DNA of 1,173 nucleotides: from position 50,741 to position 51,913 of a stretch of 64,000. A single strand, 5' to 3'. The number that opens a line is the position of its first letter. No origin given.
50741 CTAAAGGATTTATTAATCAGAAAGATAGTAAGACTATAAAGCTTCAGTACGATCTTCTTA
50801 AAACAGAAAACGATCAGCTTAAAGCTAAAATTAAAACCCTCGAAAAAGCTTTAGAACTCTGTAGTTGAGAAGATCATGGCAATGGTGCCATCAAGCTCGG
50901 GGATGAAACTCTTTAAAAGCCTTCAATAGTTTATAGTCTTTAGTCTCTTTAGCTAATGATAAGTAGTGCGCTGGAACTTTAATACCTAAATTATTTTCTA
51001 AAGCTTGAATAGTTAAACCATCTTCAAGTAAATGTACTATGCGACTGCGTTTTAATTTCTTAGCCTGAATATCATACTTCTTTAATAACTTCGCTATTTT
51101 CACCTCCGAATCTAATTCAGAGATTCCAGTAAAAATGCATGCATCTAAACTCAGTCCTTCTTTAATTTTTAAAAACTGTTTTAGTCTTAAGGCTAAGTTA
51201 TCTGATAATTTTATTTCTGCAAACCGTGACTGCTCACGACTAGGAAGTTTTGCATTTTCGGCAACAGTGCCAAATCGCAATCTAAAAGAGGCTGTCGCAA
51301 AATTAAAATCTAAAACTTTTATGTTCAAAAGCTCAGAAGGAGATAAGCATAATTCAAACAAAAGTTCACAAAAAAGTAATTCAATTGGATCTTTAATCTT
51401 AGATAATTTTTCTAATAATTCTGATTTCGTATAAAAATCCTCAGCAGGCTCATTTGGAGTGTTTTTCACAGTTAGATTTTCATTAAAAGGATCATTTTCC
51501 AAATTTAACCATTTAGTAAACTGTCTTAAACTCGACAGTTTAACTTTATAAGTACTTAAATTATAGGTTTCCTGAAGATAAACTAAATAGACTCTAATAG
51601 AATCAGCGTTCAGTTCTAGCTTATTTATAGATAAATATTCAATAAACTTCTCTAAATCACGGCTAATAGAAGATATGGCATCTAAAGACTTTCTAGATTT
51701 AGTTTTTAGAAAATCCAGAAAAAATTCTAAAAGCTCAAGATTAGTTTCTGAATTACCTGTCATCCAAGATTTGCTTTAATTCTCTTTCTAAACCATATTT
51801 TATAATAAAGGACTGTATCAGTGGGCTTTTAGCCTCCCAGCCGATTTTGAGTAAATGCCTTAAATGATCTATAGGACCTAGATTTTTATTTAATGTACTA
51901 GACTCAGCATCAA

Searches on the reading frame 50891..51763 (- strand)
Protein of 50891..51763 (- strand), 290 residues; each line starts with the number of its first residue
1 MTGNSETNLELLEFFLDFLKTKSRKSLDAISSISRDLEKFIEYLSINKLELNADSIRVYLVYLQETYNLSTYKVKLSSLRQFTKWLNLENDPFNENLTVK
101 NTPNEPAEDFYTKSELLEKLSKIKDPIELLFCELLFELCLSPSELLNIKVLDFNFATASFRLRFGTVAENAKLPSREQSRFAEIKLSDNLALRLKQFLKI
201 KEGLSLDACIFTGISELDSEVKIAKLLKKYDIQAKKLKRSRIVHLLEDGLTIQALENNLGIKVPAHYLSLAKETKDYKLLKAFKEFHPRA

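Call 75: search_protein_families(library=pfam, proteins=[window:50891-51763:-], max_evalue=0.001)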
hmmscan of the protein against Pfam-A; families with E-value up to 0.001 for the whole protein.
window:50891-51763:- (290 aa): 1 family
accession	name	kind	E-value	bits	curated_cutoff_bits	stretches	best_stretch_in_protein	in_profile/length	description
PF02899.23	Phage_int_SAM_1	-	3.5e-06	27.6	22.3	1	13-89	2-82/83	Phage integrase, N-terminal SAM-like domain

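Call 76: search_protein_families(library=padloc, proteins=[window:50891-51763:-], max_evalue=0.001)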
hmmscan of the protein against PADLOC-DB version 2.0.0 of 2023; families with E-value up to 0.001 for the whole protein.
window:50891-51763:- (290 aa): 0 families
